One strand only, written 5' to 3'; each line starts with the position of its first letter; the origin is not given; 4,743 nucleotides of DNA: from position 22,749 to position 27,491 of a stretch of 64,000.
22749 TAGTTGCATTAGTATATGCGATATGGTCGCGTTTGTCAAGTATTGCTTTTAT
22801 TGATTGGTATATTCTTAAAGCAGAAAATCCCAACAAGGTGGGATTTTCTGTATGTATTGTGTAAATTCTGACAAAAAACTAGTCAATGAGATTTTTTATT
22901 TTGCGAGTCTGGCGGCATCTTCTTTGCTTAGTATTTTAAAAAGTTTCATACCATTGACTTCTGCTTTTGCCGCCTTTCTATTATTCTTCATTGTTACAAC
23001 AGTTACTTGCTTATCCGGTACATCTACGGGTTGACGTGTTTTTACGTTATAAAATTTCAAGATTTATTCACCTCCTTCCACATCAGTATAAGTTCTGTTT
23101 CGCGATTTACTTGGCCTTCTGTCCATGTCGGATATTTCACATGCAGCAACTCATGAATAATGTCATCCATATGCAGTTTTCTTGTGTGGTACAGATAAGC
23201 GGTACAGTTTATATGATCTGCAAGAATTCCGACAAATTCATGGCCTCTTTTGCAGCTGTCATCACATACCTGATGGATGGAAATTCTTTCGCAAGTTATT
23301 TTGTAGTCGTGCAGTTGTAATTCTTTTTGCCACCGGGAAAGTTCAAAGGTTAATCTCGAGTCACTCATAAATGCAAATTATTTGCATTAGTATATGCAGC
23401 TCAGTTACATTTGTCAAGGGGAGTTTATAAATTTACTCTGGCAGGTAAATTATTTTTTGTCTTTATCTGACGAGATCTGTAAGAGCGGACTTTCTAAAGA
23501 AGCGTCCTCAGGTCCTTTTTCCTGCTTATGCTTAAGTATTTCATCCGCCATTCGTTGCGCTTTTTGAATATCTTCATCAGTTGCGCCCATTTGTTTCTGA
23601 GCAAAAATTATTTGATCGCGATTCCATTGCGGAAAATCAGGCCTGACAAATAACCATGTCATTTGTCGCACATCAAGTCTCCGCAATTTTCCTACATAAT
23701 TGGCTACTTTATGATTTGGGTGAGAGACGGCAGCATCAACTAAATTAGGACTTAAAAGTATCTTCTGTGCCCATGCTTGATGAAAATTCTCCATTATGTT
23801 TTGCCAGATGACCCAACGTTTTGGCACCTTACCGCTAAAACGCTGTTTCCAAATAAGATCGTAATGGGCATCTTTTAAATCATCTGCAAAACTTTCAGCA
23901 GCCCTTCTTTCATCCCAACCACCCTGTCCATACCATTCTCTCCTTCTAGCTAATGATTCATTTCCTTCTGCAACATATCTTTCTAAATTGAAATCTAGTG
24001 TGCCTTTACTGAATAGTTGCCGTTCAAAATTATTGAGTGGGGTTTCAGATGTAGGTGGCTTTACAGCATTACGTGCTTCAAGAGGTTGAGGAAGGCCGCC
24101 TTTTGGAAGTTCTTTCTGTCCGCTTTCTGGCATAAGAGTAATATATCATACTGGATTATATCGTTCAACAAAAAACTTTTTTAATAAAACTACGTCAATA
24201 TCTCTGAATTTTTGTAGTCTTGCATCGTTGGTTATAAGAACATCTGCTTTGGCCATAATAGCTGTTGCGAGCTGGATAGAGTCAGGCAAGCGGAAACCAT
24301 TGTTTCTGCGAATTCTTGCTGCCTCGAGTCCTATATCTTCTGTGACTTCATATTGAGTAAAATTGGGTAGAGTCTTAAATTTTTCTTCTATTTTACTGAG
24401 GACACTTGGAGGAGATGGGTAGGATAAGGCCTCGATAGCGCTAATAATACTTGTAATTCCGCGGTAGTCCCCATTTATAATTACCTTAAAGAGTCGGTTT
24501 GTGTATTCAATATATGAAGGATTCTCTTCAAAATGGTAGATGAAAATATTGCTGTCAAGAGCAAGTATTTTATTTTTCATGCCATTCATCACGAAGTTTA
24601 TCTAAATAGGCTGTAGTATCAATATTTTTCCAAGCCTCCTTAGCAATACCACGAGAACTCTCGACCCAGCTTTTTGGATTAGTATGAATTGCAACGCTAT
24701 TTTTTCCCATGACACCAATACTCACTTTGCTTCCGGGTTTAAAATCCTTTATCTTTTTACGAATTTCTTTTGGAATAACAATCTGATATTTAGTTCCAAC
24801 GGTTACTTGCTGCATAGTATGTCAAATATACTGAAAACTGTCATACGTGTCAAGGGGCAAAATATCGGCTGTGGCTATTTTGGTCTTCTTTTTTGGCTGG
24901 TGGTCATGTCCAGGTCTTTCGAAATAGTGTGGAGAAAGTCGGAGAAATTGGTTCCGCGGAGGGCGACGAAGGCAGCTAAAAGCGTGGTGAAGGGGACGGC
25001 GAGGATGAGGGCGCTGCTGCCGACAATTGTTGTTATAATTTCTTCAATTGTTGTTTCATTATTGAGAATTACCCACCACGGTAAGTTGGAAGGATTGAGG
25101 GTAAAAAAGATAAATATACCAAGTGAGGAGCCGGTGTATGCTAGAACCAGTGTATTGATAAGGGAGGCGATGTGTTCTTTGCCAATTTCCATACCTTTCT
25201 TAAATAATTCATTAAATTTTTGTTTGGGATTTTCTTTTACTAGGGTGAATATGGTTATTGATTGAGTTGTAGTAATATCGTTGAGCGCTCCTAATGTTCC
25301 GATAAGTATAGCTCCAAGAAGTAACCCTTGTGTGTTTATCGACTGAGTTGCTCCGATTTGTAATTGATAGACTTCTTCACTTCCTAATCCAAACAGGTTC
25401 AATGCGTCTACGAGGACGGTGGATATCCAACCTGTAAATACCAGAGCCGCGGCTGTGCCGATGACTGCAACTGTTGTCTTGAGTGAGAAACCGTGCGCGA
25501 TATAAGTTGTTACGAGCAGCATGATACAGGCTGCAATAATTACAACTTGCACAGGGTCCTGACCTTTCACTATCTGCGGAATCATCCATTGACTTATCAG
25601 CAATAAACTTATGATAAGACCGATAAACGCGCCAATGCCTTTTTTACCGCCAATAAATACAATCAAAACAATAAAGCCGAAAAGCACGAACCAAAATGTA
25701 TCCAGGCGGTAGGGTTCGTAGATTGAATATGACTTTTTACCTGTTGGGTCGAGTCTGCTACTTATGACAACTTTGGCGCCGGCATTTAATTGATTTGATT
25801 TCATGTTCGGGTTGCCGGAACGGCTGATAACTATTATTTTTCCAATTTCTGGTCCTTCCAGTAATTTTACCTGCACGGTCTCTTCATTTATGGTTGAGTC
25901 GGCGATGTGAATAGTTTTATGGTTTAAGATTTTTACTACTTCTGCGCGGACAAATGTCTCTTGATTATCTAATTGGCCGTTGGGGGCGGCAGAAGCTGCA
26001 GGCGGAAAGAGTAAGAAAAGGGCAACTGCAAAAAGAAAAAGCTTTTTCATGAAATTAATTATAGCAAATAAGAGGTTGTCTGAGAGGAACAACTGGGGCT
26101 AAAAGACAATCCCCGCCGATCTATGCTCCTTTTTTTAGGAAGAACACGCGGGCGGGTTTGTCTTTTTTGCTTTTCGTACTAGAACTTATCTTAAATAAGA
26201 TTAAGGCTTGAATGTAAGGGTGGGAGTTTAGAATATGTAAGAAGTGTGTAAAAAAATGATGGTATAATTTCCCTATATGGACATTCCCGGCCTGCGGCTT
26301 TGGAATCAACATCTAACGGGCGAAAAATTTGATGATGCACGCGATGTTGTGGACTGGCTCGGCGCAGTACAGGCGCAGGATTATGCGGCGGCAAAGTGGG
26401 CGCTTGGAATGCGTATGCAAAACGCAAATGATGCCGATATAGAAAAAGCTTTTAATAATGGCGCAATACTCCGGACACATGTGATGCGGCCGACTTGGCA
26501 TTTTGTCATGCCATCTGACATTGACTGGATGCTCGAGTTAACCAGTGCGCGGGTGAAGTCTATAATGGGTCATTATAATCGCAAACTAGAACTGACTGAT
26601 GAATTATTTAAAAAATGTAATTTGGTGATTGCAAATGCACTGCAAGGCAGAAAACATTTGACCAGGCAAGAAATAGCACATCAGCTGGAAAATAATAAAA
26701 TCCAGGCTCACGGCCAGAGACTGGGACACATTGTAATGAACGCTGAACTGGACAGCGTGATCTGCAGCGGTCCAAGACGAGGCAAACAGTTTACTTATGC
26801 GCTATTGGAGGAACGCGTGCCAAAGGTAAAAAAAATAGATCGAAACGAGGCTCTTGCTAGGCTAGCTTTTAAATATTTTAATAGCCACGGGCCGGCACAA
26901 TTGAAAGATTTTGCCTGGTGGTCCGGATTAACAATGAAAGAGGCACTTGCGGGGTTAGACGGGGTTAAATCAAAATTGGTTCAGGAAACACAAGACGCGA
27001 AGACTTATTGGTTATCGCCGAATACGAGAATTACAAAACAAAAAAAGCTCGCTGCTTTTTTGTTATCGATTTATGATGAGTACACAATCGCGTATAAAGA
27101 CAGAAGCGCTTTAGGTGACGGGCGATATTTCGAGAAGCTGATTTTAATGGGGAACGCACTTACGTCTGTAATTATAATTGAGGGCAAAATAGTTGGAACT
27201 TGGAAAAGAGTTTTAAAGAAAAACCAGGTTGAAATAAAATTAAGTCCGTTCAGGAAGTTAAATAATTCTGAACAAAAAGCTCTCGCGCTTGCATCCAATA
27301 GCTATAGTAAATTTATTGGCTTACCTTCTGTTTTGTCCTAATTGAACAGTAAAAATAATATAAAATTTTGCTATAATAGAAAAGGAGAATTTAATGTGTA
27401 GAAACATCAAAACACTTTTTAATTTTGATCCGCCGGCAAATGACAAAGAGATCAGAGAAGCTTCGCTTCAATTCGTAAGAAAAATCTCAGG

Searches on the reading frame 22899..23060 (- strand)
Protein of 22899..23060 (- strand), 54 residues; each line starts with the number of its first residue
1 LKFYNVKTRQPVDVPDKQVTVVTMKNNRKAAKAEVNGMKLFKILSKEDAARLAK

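Call 11: search_protein_families(library=pfam, proteins=[window:22899-23060:-], max_evalue=10)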
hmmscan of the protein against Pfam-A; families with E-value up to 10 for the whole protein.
seq(54 aa): 0 families

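Call 12: search_protein_families(library=ncbifam, proteins=[window:22899-23060:-], max_evalue=1)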
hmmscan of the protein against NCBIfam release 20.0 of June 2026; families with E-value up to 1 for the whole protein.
seq(54 aa): 2 families
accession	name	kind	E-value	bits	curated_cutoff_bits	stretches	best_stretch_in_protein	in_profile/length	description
NF010031.0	PRK13506.1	equivalog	0.013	13.8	800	1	2-53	323-376/578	formate--tetrahydrofolate ligase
NF007702.0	PRK10387.1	equivalog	0.045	13.4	133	1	4-52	11-59/215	glutaredoxin 2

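Call 63: find_homologous_proteins(query=A5, max_evalue=0.01)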
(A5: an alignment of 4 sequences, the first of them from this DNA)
Query A5 (4 sequences) (54 aa, profile of the alignment): 450 proteins with E <= 0.01 among 464 candidates; the best 120 are listed.
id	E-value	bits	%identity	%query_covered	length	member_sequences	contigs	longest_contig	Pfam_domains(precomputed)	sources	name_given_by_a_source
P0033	3.4e-28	115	-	-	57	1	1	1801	-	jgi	jgi:hypothetical protein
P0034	1.9e-27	113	40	87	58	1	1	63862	-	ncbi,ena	-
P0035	5.4e-23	98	38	85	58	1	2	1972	-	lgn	-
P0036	6.5e-23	98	38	85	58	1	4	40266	-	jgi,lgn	jgi:hypothetical protein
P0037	6.7e-23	98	-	-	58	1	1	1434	-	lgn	-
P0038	7.8e-23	98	45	85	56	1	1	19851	-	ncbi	-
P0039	3.6e-22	96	35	87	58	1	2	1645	-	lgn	-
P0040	1.3e-21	94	45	85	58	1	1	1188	-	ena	-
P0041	4.1e-21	92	40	89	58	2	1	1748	-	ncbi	-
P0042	1.2e-20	91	45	85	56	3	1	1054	-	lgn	-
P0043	1.3e-20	91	36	89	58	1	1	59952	-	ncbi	ncbi:hypothetical protein ACFL1P_01050 [Patescibacteria group bacterium]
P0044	1.4e-20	91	46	85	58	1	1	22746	-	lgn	-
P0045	1.4e-20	91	40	89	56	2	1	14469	-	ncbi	-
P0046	3.9e-20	89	67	28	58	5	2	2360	-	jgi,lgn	jgi:acyl dehydratase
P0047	5.2e-20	89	67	28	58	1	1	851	-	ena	-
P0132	9.6e-16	75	81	100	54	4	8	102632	-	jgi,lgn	jgi:hypothetical protein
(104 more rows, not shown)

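Call 86: find_encoding_contigs(protein=P0132, flank=4000, max_places=8)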
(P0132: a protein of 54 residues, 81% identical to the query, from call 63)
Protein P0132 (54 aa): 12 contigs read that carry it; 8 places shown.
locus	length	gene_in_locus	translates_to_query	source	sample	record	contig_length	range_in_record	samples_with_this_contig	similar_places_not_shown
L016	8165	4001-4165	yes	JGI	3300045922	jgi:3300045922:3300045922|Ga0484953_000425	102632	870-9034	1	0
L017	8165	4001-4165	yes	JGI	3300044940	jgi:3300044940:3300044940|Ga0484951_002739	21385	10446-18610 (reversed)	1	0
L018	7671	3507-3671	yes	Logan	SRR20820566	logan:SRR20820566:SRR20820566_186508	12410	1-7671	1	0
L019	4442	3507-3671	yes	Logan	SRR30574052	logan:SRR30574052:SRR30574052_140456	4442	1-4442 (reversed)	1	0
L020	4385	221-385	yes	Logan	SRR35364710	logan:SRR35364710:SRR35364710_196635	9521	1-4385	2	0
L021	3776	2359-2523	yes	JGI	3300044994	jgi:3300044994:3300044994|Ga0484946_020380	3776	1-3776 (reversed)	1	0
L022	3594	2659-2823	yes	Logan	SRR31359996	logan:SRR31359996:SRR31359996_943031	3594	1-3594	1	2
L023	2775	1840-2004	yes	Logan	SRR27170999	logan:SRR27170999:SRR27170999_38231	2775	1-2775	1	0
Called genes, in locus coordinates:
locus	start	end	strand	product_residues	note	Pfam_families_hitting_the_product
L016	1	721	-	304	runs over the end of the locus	PF00535:Glycos_transf_2, PF10111:Glyco_tranf_2_2 (weak)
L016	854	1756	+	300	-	-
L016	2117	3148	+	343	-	PF00756:Esterase, PF02129:Peptidase_S15, PF12740:PETase (weak), PF20434:BD-FAE, PF00561:Abhydrolase_1, PF12146:Hydrolase_4, PF12697:Abhydrolase_6, PF00326:Peptidase_S9, +3 more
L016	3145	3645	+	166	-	PF08534:Redoxin, PF00578:AhpC-TSA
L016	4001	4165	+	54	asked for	-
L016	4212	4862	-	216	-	PF09335:VTT_dom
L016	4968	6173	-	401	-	PF12704:MacB_PCD, PF02687:FtsX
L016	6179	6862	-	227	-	PF00005:ABC_tran, PF02463:SMC_N, PF13304:AAA_21 (faint)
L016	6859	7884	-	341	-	PF25917:BSH_RND (weak), PF25990:Beta-barrel_YknX (weak), PF25967:RND-MFP_C (weak)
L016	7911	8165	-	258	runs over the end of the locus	PF01061:ABC2_membrane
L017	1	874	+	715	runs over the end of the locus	-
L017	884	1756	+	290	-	-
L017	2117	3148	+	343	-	PF00756:Esterase, PF02129:Peptidase_S15, PF12740:PETase (weak), PF20434:BD-FAE, PF00561:Abhydrolase_1, PF12146:Hydrolase_4, PF12697:Abhydrolase_6, PF00326:Peptidase_S9, +3 more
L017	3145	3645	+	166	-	PF08534:Redoxin, PF00578:AhpC-TSA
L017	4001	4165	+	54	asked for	-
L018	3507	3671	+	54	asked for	-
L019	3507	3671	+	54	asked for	-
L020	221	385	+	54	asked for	-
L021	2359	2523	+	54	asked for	-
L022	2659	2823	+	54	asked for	-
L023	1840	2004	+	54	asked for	-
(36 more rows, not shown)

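Call 88: predict_structure(alignment_id=A8)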
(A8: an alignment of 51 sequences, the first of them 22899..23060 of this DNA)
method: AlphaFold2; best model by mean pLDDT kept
length: 54 residues; sequences in the alignment: 51
mean_pLDDT: 88.0   pTM: 0.62
mean pLDDT of the five models: 88.0, 86.4, 86.3, 86.2, 82.3
residues with pLDDT >= 90: 22; 70-90: 32; 50-70: 0; < 50: 0
segments of 3 or more residues with pLDDT < 50: none
pLDDT, mean of each block of 10 residues (from residue 1): 89 90 90 88 87 79
secondary structure, 60 per line:
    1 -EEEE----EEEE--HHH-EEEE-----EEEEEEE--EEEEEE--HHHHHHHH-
elements in order: E2-5 E10-13 E20-23 E29-35 E38-43 H46-53

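Call 90: fold_search(model_id=the predicted structure, library=pdb)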
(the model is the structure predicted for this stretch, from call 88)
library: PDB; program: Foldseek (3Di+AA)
matches with E <= 10: 777; with E <= 0.001: 0
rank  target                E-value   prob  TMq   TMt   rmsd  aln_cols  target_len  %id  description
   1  3vpb_E                1.0e-01  0.89  0.42  0.40   9.1        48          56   12  ArgX from Sulfolobus tokodaii complexed with LysW/Glu/ADP/Mg/Zn/Sulfate (released 2013-02-27)
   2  4cj1_B                1.6e-01  0.63  0.43  0.38   4.6        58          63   17  Crystal structure of CelD in complex with affitin H3 (released 2014-05-21)
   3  5zau_MODEL_1_B        1.6e-01  0.60  0.40  0.36   4.9        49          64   20  Complex of the human FYN SH3 and monobody binder (released 2019-09-11)
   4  1xyi_A                2.4e-01  0.66  0.46  0.41   4.3        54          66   20  Hyperthermophile chromosomal protein Sac7d double mutant Val26Ala/Met29Ala in complex with DNA GCGATCGC (released 2005-02-08)
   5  2xiw_B                2.5e-01  0.85  0.52  0.45   3.5        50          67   16  Crystal structure of the Sac7d-derived IgG1-binder C3-C24S (released 2011-07-13)
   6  9qdo_B                3.1e-01  0.66  0.49  0.32   4.0        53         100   19  Crystal structure of the aromatic oligoamide foldamer binder Nanofitin C10 fused to a coiled-coil domain (released 2026-03-18)
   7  1aqc_B                3.3e-01  0.54  0.45  0.25   6.2        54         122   20  X11 PTB DOMAIN-10MER PEPTIDE COMPLEX (released 1997-12-24)
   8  1wtv_A                3.7e-01  0.66  0.52  0.46   3.9        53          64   21  Hyperthermophile chromosomal protein SAC7D single mutant M29A in complex with DNA GTAATTAC (released 2005-02-22)
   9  1wvl_A                4.0e-01  0.63  0.50  0.38   4.0        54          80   20  Crystal Structure of Multimeric DNA-binding Protein Sac7d-GCN4 with DNA decamer (released 2005-08-02)
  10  9qog_A                4.0e-01  0.44  0.42  0.37   4.4        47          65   19  Crystal structure of Nanofitin C10 in complex with a a double-helical aromatic oligoamide foldamer (released 2026-04-08)
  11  1wd1_A                4.2e-01  0.72  0.54  0.48   3.5        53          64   19  Crystal structures of the hyperthermophilic chromosomal protein Sac7d in complex with DNA decamers (released 2004-08-03)
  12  9qdo_A                4.2e-01  0.66  0.52  0.34   4.2        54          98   17  Crystal structure of the aromatic oligoamide foldamer binder Nanofitin C10 fused to a coiled-coil domain (released 2026-03-18)
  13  1wto_A                4.5e-01  0.72  0.54  0.47   3.8        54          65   18  Hyperthermophile chromosomal protein SAC7D double mutant V26F/M29F in complex with DNA GCGATCGC (released 2005-02-22)
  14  1wtp_B                4.5e-01  0.57  0.50  0.44   4.3        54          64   20  Hyperthermophile chromosomal protein SAC7D single mutant M29F in complex with DNA GCGA(UBr)CGC (released 2005-02-22)
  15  1ca5_A                4.8e-01  0.69  0.54  0.48   3.3        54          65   18  INTERCALATION SITE OF HYPERTHERMOPHILE CHROMOSOMAL PROTEIN SSO7D/SAC7D BOUND TO DNA (released 2000-02-23)
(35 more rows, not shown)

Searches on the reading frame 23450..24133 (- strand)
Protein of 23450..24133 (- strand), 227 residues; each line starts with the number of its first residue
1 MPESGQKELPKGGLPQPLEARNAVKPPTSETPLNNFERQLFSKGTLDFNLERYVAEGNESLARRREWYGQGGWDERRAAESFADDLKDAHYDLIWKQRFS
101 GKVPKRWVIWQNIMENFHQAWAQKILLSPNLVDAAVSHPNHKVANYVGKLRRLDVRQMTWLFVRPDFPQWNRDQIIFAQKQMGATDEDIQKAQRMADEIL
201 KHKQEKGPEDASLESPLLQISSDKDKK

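Call 3: search_protein_families(library=pfam, proteins=[window:23450-24133:-], max_evalue=0.1)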
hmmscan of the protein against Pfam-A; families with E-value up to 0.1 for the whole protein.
window:23450-24133:- (227 aa): 0 families

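Call 12: search_protein_families(library=ncbifam, proteins=[window:23450-24133:-], max_evalue=1)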
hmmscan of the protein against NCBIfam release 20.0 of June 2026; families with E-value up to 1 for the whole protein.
window:23450-24133:- (227 aa): 1 family
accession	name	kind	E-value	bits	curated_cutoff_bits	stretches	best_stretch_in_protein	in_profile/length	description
NF010212.0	PRK13676.1-5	equivalog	0.097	13.1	177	1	169-202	44-80/114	YlbF/YmcA family competence regulator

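Call 69: search_protein_families(library=phrogs, proteins=[window:23450-24133:-], max_evalue=0.01)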
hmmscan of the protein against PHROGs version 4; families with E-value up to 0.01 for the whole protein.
window:23450-24133:- (227 aa): 0 families

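Call 95: search_protein_families(library=padloc, proteins=[window:23450-24133:-], max_evalue=0.01)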
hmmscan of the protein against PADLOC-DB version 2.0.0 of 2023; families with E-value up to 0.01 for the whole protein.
window:23450-24133:- (227 aa): 0 families

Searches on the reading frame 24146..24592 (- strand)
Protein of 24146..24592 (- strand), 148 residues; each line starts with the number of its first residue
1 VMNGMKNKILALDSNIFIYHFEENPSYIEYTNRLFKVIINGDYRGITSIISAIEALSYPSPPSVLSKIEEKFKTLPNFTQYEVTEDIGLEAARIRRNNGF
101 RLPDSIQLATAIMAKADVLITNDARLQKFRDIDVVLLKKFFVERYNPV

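Call 59: search_protein_families(library=pfam, proteins=[window:24146-24592:-], max_evalue=1)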
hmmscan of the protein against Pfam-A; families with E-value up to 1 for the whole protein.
window:24146-24592:- (148 aa): 3 families
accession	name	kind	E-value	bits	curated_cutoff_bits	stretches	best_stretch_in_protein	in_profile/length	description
PF01850.27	PIN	-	5.6e-11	43.5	23.6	1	12-129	3-117/120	PIN domain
PF13470.12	PIN_3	-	0.066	14.5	27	1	12-124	4-114/115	PIN domain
PF05023.20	Phytochelatin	-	0.12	12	24.9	1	39-131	45-128/210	Phytochelatin synthase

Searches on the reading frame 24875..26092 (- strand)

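Call 59: search_protein_families(library=pfam, proteins=[window:24875-26092:-], max_evalue=1)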
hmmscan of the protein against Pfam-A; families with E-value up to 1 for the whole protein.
window:24875-26092:- (405 aa): 1 family
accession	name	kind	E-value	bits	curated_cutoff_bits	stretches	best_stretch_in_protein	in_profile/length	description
PF07907.16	YibE_F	-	3.3e-62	210.6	27.2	1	135-375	3-241/241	YibE/F-like protein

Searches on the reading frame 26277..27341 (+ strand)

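Call 59: search_protein_families(library=pfam, proteins=[window:26277-27341:+], max_evalue=1)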
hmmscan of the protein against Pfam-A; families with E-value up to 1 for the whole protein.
window:26277-27341:+ (354 aa): 1 family
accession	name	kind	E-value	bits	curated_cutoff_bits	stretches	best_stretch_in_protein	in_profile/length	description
PF06224.18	AlkZ-like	-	3.4e-62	211.4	25.9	1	25-346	1-329/329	DNA glycosylase AlkZ-like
